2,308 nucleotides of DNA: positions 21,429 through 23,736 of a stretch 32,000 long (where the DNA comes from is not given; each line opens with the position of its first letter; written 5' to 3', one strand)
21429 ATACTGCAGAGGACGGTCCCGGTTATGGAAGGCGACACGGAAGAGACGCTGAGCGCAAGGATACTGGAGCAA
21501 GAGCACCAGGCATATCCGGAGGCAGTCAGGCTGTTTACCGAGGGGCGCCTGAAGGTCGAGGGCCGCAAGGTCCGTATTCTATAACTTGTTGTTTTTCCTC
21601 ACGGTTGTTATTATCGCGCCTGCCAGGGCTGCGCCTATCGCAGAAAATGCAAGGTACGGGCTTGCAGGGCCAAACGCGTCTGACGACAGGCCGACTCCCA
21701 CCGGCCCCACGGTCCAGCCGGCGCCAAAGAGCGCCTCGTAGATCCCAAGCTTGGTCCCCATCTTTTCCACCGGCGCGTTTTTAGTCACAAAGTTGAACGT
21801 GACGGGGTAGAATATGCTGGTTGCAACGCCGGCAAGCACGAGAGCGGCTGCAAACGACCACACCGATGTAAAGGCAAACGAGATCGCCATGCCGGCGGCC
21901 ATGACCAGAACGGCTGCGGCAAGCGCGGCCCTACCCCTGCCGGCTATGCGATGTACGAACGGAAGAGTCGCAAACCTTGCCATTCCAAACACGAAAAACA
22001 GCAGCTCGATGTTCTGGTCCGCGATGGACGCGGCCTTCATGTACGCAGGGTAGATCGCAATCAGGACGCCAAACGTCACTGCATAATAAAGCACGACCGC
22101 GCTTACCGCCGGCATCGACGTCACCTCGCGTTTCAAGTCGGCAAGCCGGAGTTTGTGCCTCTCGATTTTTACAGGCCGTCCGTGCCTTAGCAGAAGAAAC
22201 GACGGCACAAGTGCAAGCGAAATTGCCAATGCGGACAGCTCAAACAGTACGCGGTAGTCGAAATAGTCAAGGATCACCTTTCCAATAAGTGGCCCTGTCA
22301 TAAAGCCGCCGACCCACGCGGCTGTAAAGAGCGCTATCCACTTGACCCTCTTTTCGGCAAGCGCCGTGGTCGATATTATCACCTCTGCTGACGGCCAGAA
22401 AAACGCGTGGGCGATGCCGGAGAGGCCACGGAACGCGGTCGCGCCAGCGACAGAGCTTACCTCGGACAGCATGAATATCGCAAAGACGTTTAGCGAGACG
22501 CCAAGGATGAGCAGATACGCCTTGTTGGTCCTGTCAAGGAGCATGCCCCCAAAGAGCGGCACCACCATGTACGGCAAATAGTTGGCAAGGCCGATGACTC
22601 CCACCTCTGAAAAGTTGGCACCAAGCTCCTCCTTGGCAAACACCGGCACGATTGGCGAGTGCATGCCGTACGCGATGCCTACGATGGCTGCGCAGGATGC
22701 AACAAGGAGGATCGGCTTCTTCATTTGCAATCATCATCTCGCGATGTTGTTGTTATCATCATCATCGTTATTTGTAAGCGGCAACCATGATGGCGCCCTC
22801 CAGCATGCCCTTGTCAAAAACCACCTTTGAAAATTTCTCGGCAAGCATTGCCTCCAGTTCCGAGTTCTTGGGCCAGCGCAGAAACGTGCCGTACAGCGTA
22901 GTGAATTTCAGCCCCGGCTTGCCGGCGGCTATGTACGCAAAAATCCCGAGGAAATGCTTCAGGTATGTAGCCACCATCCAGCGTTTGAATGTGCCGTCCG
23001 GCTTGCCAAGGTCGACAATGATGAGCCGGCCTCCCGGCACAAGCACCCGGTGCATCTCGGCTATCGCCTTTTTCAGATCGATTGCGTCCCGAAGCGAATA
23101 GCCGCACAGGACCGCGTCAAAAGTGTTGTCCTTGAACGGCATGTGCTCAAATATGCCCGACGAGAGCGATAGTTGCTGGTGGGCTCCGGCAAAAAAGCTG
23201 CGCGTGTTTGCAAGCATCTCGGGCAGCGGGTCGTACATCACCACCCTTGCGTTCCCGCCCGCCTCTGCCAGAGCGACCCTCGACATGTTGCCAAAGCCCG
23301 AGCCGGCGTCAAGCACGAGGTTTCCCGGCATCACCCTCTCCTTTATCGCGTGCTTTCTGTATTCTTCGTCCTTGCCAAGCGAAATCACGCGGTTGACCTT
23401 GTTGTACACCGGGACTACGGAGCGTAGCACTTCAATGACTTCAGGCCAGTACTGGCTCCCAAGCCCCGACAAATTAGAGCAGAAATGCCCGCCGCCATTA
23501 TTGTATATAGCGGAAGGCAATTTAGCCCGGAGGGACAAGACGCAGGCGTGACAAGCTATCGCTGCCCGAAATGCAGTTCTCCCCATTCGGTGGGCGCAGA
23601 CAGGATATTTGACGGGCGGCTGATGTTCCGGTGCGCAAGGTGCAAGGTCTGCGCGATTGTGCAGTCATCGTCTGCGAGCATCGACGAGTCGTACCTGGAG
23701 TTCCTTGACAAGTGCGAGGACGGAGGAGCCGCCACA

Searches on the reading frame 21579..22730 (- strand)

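Call 7: search_protein_families(library=pfam, proteins=[window:21579-22730:-], max_evalue=0.001)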
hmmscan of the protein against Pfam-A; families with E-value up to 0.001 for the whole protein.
window:21579-22730:- (383 aa): 3 families
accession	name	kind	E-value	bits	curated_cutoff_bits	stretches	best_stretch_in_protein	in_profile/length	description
PF07690.21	MFS_1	-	5e-38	131.4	33.4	2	11-190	2-180/347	Major Facilitator Superfamily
PF06779.20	MFS_4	-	1e-15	58.4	26.3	1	18-374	6-363/364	Uncharacterised MFS-type transporter YbfB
PF12832.13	MFS_1_like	-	0.00026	20.6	25.2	0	212-359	220-371/373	MFS_1 like family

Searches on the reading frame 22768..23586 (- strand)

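Call 7: search_protein_families(library=pfam, proteins=[window:22768-23586:-], max_evalue=0.001)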
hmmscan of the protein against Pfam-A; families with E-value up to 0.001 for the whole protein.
window:22768-23586:- (272 aa): 6 families
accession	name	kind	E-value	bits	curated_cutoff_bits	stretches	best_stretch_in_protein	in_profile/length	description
PF01209.24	Ubie_methyltran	-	6.4e-23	81.7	20.1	1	50-251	9-211/233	ubiE/COQ5 methyltransferase family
PF08241.18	Methyltransf_11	-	1.1e-18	68.1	21.2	1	92-190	1-95/95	Methyltransferase domain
PF13649.12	Methyltransf_25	-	8.4e-18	65.3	27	1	91-186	1-97/97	Methyltransferase domain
PF13847.12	Methyltransf_31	-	9.4e-13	48.5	27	1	88-193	4-112/145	Methyltransferase domain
PF08242.18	Methyltransf_12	-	1.3e-09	39.1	30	1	92-188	1-98/98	Methyltransferase domain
PF13489.12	Methyltransf_23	-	1.1e-06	28.9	27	1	89-202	24-128/164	Methyltransferase domain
